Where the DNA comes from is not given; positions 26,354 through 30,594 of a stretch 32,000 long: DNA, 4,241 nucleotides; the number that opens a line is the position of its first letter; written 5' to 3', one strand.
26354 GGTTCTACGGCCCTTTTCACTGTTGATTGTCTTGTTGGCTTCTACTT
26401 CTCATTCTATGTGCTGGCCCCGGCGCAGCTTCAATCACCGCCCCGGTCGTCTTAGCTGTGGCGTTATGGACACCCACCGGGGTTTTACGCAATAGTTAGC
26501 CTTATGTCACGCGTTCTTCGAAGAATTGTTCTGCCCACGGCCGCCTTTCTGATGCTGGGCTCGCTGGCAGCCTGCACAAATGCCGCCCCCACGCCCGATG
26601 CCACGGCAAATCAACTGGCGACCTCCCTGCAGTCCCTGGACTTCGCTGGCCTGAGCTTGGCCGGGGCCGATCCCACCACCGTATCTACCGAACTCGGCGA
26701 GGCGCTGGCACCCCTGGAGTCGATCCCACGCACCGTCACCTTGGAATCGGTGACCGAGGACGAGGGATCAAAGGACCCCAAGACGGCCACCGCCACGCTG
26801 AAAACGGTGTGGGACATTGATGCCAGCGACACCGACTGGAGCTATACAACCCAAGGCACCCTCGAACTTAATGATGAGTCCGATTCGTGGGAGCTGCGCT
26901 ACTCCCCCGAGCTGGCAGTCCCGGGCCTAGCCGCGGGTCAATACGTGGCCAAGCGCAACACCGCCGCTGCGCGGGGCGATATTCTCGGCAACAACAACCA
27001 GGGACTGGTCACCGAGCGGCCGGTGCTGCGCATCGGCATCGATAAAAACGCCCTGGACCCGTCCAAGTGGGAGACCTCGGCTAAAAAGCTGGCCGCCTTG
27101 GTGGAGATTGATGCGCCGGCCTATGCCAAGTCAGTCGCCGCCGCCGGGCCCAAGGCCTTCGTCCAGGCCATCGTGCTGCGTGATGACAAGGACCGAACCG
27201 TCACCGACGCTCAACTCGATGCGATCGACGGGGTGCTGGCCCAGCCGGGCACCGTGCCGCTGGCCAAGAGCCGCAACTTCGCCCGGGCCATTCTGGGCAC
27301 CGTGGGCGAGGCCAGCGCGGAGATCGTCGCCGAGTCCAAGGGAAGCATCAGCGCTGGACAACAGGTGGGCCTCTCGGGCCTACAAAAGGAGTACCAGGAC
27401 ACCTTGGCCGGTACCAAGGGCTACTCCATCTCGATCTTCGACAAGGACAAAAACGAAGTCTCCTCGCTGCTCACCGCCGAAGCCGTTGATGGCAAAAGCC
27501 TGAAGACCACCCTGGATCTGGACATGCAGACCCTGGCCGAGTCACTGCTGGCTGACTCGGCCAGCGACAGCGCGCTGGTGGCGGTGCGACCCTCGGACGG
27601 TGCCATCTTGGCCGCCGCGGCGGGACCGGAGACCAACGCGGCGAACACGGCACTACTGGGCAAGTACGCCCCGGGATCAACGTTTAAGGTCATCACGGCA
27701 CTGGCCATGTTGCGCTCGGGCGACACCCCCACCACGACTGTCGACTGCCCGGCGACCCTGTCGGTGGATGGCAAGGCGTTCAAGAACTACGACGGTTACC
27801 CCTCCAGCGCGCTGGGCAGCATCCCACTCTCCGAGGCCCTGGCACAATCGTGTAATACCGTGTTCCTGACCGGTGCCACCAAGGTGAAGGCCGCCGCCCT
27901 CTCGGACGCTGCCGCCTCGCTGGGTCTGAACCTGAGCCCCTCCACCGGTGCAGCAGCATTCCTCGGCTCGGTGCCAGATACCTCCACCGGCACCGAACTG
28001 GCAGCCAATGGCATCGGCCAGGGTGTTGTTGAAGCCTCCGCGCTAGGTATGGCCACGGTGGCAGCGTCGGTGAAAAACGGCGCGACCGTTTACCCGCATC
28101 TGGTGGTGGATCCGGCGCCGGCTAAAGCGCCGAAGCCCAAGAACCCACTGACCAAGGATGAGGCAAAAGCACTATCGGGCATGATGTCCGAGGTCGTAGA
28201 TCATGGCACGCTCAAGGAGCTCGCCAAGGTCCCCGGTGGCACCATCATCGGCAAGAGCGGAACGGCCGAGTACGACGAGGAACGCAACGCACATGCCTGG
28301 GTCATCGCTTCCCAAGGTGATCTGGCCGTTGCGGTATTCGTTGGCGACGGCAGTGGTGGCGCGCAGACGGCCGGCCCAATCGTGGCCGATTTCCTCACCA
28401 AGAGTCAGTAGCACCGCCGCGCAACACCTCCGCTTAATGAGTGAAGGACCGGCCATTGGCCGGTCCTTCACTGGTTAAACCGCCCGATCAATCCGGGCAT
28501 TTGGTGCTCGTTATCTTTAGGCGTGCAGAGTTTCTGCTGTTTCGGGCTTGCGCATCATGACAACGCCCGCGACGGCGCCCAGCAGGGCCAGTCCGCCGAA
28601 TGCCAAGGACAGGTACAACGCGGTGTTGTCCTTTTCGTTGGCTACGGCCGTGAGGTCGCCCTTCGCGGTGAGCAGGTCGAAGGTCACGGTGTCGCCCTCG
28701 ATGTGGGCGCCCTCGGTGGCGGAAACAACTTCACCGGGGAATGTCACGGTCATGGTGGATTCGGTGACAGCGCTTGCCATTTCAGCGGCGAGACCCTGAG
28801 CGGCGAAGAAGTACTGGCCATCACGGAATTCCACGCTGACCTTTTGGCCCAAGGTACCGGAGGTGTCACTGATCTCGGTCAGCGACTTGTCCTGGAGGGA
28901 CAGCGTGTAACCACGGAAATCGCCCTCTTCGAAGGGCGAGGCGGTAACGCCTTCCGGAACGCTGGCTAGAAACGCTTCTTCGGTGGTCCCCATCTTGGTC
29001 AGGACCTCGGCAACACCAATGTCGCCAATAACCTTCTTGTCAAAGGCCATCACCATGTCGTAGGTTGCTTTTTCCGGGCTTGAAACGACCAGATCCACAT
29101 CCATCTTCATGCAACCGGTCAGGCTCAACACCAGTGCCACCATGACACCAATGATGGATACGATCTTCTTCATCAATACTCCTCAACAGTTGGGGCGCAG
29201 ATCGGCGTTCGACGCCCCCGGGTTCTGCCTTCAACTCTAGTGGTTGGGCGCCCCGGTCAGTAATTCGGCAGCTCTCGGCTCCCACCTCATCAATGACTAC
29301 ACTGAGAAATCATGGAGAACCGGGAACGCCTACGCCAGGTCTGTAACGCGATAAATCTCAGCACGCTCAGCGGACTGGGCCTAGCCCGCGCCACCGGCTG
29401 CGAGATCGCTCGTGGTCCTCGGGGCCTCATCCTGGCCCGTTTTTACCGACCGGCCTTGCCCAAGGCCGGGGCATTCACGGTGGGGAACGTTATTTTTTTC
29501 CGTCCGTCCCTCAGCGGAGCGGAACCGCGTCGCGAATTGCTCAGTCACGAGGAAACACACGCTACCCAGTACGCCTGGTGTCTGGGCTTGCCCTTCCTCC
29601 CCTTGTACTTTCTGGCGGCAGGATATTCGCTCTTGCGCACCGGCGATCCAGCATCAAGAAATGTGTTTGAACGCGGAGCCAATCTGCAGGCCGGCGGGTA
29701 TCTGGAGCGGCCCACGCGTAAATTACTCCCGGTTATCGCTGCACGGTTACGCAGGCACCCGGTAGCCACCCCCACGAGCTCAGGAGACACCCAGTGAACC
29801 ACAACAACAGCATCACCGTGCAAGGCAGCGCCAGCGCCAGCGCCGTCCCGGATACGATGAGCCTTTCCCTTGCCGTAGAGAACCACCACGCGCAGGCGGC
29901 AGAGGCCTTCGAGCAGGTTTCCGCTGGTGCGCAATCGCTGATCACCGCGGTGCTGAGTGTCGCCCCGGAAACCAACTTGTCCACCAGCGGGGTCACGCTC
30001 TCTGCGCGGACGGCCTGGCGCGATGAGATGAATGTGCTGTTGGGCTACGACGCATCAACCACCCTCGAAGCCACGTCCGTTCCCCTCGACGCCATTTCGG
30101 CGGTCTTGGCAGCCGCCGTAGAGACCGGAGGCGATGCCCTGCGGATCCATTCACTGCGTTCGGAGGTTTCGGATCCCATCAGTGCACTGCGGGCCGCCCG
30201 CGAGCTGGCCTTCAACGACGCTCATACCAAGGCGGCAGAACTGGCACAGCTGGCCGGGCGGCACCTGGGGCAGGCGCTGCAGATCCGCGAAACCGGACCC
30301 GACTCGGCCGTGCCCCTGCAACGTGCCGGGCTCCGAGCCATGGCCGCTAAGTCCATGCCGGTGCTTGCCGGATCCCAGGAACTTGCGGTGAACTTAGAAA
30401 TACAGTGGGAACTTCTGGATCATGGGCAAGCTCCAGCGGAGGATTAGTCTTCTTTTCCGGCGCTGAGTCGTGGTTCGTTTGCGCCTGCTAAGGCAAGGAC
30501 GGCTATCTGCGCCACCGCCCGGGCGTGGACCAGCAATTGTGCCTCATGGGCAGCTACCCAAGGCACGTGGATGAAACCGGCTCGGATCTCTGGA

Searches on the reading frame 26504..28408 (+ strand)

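Call 20: search_protein_families(library=pfam, proteins=[window:26504-28408:+], max_evalue=0.00001)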
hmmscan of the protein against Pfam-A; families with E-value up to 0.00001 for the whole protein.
window:26504-28408:+ (635 aa): 2 families
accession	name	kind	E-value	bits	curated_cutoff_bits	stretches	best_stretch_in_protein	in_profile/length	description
PF00905.27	Transpeptidase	-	5.2e-35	121.5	22.1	1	358-631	3-298/299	Penicillin binding protein transpeptidase domain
PF03717.20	PBP_dimer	-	3.4e-21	76.9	24.4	1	153-319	2-176/180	Penicillin-binding Protein dimerisation domain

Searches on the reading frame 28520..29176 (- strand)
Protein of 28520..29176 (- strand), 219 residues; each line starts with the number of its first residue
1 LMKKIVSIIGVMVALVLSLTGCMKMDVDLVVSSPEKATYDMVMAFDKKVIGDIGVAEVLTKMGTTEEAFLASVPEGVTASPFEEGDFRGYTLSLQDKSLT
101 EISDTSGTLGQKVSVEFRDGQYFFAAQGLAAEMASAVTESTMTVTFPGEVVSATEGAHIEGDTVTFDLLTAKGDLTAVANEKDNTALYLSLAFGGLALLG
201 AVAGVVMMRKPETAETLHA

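Call 20: search_protein_families(library=pfam, proteins=[window:28520-29176:-], max_evalue=0.00001)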
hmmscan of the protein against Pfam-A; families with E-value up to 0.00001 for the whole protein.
window:28520-29176:- (219 aa): 1 family
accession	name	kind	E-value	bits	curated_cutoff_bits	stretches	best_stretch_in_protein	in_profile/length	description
PF21946.1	LppM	-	7e-15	56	27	1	24-179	1-151/153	LppM domain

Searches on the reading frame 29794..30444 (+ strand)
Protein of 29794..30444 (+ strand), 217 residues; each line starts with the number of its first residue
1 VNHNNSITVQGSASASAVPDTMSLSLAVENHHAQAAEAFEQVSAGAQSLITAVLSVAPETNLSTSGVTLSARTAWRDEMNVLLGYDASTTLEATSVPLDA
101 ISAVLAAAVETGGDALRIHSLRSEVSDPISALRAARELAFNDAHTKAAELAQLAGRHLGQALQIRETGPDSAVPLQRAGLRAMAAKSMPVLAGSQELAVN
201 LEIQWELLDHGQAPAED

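Call 20: search_protein_families(library=pfam, proteins=[window:29794-30444:+], max_evalue=0.00001)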
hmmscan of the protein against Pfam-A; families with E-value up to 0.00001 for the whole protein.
window:29794-30444:+ (217 aa): 1 family
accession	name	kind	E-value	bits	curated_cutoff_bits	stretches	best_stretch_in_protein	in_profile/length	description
PF04402.19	SIMPL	-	2.7e-35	122.9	25.2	1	7-205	1-205/205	Protein of unknown function (DUF541)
